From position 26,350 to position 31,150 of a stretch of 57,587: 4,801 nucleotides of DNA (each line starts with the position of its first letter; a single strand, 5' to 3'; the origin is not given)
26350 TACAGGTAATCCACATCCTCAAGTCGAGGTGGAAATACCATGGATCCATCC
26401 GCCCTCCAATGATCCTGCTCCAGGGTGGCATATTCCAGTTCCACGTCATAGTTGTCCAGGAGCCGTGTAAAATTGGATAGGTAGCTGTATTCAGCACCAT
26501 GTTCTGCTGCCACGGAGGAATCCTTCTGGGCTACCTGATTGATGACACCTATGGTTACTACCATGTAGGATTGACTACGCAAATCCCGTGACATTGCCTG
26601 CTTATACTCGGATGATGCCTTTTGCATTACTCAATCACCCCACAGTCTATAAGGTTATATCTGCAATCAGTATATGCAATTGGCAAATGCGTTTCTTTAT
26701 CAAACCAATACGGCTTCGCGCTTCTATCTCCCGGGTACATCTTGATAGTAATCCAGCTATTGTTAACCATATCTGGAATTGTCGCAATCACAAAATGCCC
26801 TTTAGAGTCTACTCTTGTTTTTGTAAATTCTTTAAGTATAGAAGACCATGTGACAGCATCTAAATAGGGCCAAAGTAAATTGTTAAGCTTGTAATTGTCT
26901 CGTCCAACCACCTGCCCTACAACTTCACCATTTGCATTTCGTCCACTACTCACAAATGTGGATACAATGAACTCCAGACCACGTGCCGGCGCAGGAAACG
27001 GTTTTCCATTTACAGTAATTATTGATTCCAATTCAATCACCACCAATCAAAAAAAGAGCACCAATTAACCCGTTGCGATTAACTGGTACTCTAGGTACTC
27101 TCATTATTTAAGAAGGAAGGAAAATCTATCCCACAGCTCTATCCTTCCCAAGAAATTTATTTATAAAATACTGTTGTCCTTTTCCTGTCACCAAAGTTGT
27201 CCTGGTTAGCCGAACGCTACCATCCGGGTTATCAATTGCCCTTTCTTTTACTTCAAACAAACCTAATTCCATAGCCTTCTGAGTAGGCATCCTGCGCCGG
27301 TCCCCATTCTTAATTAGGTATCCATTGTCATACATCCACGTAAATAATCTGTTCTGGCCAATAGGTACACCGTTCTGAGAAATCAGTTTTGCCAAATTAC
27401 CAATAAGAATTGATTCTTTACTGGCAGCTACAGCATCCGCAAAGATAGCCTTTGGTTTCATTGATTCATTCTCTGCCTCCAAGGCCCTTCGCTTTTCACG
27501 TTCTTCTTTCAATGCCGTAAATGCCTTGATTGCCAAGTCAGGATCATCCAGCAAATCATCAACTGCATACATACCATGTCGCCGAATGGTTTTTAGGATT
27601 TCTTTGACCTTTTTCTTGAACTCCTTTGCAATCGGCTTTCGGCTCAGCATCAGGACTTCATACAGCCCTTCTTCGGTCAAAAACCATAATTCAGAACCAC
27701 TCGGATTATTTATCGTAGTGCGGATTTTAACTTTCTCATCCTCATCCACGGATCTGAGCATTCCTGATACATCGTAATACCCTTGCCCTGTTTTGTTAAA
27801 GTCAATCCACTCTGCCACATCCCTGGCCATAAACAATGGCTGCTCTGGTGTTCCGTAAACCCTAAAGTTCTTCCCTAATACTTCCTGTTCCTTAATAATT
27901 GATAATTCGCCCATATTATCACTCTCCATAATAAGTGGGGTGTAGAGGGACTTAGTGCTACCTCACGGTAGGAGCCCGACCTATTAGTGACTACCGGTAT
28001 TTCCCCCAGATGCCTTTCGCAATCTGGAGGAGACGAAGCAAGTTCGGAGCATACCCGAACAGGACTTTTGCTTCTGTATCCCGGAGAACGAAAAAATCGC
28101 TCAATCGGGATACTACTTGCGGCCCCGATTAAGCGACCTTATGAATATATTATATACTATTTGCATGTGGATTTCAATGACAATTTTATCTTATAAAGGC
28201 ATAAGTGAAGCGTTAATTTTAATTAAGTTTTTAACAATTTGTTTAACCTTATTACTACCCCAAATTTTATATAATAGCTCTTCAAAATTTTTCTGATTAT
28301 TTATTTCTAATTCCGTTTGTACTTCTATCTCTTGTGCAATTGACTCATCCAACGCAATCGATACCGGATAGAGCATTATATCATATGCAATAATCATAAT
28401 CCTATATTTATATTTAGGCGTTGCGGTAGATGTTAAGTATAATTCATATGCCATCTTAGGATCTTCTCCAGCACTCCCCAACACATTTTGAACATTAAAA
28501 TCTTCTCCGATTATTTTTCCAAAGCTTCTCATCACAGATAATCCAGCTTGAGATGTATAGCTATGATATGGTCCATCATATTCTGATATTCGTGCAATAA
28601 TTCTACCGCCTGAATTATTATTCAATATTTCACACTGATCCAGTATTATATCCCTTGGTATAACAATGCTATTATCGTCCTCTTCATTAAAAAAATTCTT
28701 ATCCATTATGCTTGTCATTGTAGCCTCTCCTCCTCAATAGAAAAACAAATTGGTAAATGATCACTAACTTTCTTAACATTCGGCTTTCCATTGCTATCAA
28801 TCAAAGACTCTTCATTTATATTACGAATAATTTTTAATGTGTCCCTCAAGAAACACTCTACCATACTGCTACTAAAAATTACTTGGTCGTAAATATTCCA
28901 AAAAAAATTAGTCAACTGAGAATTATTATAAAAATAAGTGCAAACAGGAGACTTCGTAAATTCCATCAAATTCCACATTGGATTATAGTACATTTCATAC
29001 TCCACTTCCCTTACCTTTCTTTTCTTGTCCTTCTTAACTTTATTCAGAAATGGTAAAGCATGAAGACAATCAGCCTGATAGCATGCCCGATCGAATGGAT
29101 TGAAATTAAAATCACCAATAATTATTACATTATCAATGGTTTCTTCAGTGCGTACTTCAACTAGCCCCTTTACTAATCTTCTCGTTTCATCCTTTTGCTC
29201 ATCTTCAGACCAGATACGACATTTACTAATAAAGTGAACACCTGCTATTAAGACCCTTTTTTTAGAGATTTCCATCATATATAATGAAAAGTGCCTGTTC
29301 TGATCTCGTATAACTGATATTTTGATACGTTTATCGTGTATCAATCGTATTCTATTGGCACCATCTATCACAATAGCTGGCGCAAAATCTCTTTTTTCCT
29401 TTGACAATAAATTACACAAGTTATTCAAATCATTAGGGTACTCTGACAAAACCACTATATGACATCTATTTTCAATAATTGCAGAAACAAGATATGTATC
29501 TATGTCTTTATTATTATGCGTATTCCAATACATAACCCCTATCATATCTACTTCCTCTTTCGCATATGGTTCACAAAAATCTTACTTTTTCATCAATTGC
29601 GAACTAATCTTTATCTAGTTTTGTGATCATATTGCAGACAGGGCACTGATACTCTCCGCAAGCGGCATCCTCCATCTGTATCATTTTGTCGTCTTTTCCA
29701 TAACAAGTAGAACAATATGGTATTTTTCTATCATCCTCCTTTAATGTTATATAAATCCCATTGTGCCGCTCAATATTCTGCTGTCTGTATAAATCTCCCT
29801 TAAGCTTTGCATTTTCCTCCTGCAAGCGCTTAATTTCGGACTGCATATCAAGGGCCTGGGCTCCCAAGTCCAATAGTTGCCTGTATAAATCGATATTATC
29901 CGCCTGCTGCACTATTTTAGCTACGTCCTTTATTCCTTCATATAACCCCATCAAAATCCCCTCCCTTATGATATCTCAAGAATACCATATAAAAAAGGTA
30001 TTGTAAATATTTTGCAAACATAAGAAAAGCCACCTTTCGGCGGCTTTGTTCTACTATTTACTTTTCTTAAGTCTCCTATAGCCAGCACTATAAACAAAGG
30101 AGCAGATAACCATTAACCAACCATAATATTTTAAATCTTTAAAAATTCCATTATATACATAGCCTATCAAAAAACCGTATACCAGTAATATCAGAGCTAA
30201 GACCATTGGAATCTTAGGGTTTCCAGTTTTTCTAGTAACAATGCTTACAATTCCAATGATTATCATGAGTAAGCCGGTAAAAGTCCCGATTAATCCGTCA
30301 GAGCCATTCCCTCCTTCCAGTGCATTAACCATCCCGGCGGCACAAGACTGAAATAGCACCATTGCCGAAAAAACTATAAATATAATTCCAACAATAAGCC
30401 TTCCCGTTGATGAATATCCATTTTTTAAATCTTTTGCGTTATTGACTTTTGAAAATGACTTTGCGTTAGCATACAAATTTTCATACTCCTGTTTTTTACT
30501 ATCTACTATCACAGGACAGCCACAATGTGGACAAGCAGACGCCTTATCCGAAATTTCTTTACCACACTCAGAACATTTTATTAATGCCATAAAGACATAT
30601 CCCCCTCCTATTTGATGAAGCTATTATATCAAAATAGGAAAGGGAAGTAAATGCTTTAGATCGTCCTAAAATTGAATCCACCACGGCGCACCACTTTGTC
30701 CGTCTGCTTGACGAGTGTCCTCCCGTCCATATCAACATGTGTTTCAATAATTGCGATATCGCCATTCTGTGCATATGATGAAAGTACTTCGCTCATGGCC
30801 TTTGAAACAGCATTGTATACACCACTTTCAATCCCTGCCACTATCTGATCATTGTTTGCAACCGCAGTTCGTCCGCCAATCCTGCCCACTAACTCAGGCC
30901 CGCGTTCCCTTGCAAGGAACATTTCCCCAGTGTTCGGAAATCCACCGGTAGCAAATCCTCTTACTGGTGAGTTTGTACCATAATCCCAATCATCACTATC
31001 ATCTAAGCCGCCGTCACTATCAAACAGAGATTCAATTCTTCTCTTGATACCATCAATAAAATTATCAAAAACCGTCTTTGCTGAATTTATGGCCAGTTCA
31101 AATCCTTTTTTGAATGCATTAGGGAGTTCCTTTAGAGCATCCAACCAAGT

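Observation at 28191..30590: AT-rich four-gene island in the tail module: EEP-family enzyme translationally coupled to an unknown partner, led by two zinc-ribbon proteins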

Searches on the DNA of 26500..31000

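Call 85: search_rna_families(source=window, start=26500, end=31000, threshold=evalue, max_evalue=0.1)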
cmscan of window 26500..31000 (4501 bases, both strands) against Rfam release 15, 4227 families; matches with E-value up to 0.1: 0.
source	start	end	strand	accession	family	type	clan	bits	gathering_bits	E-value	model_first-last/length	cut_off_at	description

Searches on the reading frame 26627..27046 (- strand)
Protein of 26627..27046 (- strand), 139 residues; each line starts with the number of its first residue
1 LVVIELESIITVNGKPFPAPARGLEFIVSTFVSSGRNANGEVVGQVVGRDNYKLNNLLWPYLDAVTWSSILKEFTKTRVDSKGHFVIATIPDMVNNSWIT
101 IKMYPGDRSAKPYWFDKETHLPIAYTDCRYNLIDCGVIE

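Call 3: search_protein_families(library=pfam, proteins=[window:26627-27046:-], max_evalue=0.1)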
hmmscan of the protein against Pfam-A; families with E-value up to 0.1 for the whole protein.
window:26627-27046:- (139 aa): 1 family
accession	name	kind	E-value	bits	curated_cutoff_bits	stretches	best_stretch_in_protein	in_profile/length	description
PF20458.3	DUF6711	-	0.015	16.1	27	1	34-134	37-133/134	Family of unknown function (DUF6711)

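Call 5: search_protein_families(library=phrogs, proteins=[window:26627-27046:-], max_evalue=0.1)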
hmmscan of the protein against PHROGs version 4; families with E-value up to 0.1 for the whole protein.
window:26627-27046:- (139 aa): 1 family
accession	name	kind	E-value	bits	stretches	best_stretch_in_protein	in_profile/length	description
phrog_1194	-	unknown function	1.9e-18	67.6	1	9-134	5-124/125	-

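Call 77: find_related_loci(query=window:26627-27046:-, collection=viral_contigs, flank=7000)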
Query window:26627-27046:- (139 aa) in viral_contigs; peptide patterns used: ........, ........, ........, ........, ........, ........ (x = any residue, [..] = any of these).
91 stretches matched a pattern; 38 encode a relative of the query (tblastn E <= 1e-3); 38 distinct loci.
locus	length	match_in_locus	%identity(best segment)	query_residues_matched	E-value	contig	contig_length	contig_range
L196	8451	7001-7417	87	1-139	2e-81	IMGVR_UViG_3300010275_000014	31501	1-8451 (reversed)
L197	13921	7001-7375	73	8-139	1e-61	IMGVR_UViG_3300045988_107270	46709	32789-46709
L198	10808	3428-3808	57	5-139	4e-49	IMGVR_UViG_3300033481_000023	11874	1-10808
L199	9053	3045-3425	57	5-139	4e-49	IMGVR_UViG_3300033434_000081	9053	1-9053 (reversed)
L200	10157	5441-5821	59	5-139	1e-48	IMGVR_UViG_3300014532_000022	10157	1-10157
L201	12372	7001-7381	57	5-139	8e-49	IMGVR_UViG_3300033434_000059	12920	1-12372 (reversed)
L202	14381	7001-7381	59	5-139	8e-49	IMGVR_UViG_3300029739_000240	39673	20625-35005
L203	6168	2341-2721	57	5-139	8e-49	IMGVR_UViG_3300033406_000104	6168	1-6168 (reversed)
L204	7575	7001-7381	58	5-139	2e-48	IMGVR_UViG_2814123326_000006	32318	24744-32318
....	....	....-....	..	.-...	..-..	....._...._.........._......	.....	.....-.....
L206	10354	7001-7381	57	5-139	5e-48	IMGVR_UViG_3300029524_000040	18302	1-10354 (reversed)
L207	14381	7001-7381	58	5-139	7e-48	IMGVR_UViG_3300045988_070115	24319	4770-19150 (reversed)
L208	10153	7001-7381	58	5-139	6e-48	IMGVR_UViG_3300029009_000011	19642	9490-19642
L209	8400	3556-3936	57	5-139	5e-48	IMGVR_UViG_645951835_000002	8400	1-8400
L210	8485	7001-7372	56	8-139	2e-45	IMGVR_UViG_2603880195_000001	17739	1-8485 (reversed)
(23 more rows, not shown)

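Call 81: search_protein_families(library=pfam, proteins=[L196:257-730:+, L196:755-1519:+, L196:1570-2196:-, L196:2610-3446:+, L196:3855-4337:+, L196:4574-5188:+, L196:5448-5858:+, L197:4249-5325:+, L197:5389-5979:+, L197:6112-6705:+], max_evalue=0.001)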
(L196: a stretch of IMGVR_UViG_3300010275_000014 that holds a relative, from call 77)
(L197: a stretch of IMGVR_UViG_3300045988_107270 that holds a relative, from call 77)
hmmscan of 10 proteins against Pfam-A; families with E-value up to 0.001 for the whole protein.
L196:257-730:+ (157 aa): 3 families
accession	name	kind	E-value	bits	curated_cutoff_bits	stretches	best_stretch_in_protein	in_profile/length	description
PF13240.11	Zn_Ribbon_1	-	3.2e-07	30.4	25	1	6-27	2-23/23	zinc-ribbon domain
PF13248.11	Zn_ribbon_3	-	2.7e-06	27.1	27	1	4-27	3-26/26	zinc-ribbon domain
PF12773.13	DZR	-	0.00028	21.4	27.3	1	6-27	1-22/45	Double zinc ribbon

L196:755-1519:+ (254 aa): 1 family
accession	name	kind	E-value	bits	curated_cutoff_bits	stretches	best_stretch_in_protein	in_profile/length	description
PF04977.20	DivIC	-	0.00026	21.2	28.9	0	11-52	26-68/80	Septum formation initiator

L196:1570-2196:- (208 aa): 4 families
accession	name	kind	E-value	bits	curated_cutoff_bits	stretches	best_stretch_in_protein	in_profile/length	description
PF01381.28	HTH_3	-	2.7e-14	53.4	23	1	13-67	1-55/55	Helix-turn-helix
PF12844.13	HTH_19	-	4.9e-13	49.2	30.2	1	12-67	3-58/64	Helix-turn-helix domain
PF13560.12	HTH_31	-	7.4e-11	42.6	27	1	9-64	2-58/64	Helix-turn-helix domain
PF07022.19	Phage_CI_repr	-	2e-06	28.5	22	1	22-70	13-60/65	Bacteriophage CI repressor helix-turn-helix domain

L196:2610-3446:+ (278 aa): 1 family
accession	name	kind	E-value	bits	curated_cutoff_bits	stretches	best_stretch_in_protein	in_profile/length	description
PF02498.22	Bro-N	-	1.5e-12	48.4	25.6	1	12-105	2-96/96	BRO family, N-terminal domain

L196:3855-4337:+ (160 aa): 0 families

L196:4574-5188:+ (204 aa): 0 families

L196:5448-5858:+ (136 aa): 1 family
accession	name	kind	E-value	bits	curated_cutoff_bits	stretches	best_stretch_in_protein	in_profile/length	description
PF02556.19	SecB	-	6.4e-09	36.3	26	1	28-131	31-133/141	Preprotein translocase subunit SecB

L197:4249-5325:+ (358 aa): 0 families

L197:5389-5979:+ (196 aa): 5 families
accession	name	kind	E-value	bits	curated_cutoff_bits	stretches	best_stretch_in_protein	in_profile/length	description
PF13240.11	Zn_Ribbon_1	-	2.2e-08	34.1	25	1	19-41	1-23/23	zinc-ribbon domain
PF13248.11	Zn_ribbon_3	-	8.7e-08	31.8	27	1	18-41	3-26/26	zinc-ribbon domain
PF12773.13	DZR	-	0.00026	21.5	27.3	1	19-38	26-45/45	Double zinc ribbon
PF14149.11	YhfH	-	0.00051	20.3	27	0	19-32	15-28/37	YhfH-like protein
PF10571.15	UPF0547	-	0.00066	20.2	29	0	19-39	2-22/26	Uncharacterised protein family UPF0547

L197:6112-6705:+ (197 aa): 1 family
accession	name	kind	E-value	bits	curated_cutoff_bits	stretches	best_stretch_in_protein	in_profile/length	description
PF19085.6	Choline_bind_2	-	4.7e-08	33.5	27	1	44-80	4-37/38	Choline-binding repeat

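Call 82: search_protein_families(library=padloc, proteins=[L196:257-730:+, L196:755-1519:+, L196:1570-2196:-, L196:2610-3446:+, L196:3855-4337:+, L196:4574-5188:+, L196:5448-5858:+, L197:4249-5325:+, L197:5389-5979:+, L197:6112-6705:+], max_evalue=0.001)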
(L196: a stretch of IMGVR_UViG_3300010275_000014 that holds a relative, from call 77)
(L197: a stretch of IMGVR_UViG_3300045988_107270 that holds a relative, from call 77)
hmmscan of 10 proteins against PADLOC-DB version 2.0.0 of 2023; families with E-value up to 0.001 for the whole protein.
L196:257-730:+ (157 aa): 0 families

L196:755-1519:+ (254 aa): 0 families

L196:1570-2196:- (208 aa): 15 families
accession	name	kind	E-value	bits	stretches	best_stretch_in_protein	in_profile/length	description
PDLC02926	HTH_VI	-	2.8e-12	44.7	1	11-78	4-71/92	-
PDLC03951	RmrA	-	7.8e-10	36.3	1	10-79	10-79/400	-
PDLC03947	RmrA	-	2.3e-09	34.6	1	5-78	8-81/383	-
PDLC03954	RmrA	-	1.3e-08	32.2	1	10-76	12-78/380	-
PDLC03944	RmrA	-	3.5e-08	30.9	1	10-70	8-68/384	-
PDLC03952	RmrA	-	4.4e-08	30.4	1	11-68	25-82/395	-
PDLC03945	RmrA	-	3.3e-07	27.8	1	11-76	5-70/394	-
PDLC04142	capH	-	4e-07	29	1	6-75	4-73/103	capH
PDLC03949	RmrA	-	1.6e-05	22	1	11-79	5-73/363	-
PDLC03956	RmrA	-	4.8e-05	20.6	1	9-111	9-112/399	-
PDLC03950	RmrA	-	0.00019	18.5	1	12-68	6-62/369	-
PDLC03948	RmrA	-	0.00036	17.5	1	9-67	9-67/397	-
PDLC04775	PDC-M69A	-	0.00056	18.4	1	19-82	18-81/113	-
PDLC03667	Control_protein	-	0.00093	17.5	0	11-72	4-69/101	control protein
PDLC03955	RmrA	-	0.00099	16.4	0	16-65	28-77/371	-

L196:2610-3446:+ (278 aa): 0 families

L196:3855-4337:+ (160 aa): 0 families

L196:4574-5188:+ (204 aa): 0 families

L196:5448-5858:+ (136 aa): 3 families
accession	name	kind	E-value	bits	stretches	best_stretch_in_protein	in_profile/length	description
PDLC04072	PD-T4-9_C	-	4.2e-22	76.8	1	8-131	5-124/135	-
PDLC04071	PD-T4-9_C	-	1.9e-08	32.7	1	27-134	18-124/130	-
PDLC04763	PDC-M64C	-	4.4e-05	22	1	3-134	5-142/146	-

L197:4249-5325:+ (358 aa): 0 families

L197:5389-5979:+ (196 aa): 1 family
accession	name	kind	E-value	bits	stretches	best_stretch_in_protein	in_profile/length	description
PDLC01736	TniQ_IF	-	0.00078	16.7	1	6-69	147-213/400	TniQ_1_I-F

L197:6112-6705:+ (197 aa): 0 families

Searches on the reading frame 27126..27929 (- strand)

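Call 3: search_protein_families(library=pfam, proteins=[window:27126-27929:-], max_evalue=0.1)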
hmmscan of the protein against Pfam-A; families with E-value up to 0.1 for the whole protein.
window:27126-27929:- (267 aa): 4 families
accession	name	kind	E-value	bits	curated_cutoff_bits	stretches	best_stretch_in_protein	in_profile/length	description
PF03374.19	ANT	-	1e-34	119.6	25.3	1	151-260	1-106/108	Phage antirepressor protein KilAC domain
PF02498.22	Bro-N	-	2.3e-13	51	25.6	1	22-111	2-93/96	BRO family, N-terminal domain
PF23055.1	DUF7041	-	0.0093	16.8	28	1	77-153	7-77/85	Domain of unknown function (DUF7041)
PF01591.24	6PF2K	-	0.086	12.6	27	0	105-181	70-145/223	6-phosphofructo-2-kinase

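Call 4: search_protein_families(library=padloc, proteins=[window:27126-27929:-], max_evalue=0.1)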
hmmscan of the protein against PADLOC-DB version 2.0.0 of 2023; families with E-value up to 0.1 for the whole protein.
window:27126-27929:- (267 aa): 0 families

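Call 5: search_protein_families(library=phrogs, proteins=[window:27126-27929:-], max_evalue=0.1)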
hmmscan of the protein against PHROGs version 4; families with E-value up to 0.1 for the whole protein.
window:27126-27929:- (267 aa): 16 families
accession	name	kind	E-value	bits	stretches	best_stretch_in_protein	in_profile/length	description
phrog_130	-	transcription regulation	1.8e-71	242.6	1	3-263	154-412/480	anti-repressor Ant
phrog_63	-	transcription regulation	9.6e-47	161.3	1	79-262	185-359/431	anti-repressor Ant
phrog_9438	-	transcription regulation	2.5e-42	144.5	1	154-263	5-115/121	anti-repressor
phrog_15968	-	transcription regulation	4.3e-21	75.9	1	195-263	1-70/73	anti-repressor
phrog_463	-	transcription regulation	4.7e-19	69.9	1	6-159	2-152/250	anti-repressor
phrog_2593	-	transcription regulation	1.3e-16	62.1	1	19-134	29-146/255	anti-repressor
phrog_2899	-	transcription regulation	2.2e-16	61.3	1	21-169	17-171/263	anti-repressor Ant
phrog_2011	-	transcription regulation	4e-11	44.2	1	10-131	2-124/275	anti-repressor Ant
phrog_7940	-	unknown function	4.5e-11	43.8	1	9-138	4-125/252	-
phrog_5060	-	transcription regulation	1.4e-07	32.7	1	22-121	17-119/224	anti-repressor Ant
phrog_9976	-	transcription regulation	1.4e-07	32.5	1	23-117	12-99/188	anti-repressor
phrog_2977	-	transcription regulation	8.4e-07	29.9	1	6-99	61-148/150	anti-repressor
phrog_25722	-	unknown function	1.7e-06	28.9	1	65-131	51-118/150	-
phrog_245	-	transcription regulation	3.4e-05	24.5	1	22-138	51-145/319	anti-repressor Ant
phrog_7347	-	unknown function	6.8e-05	24.1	1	83-123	8-48/78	-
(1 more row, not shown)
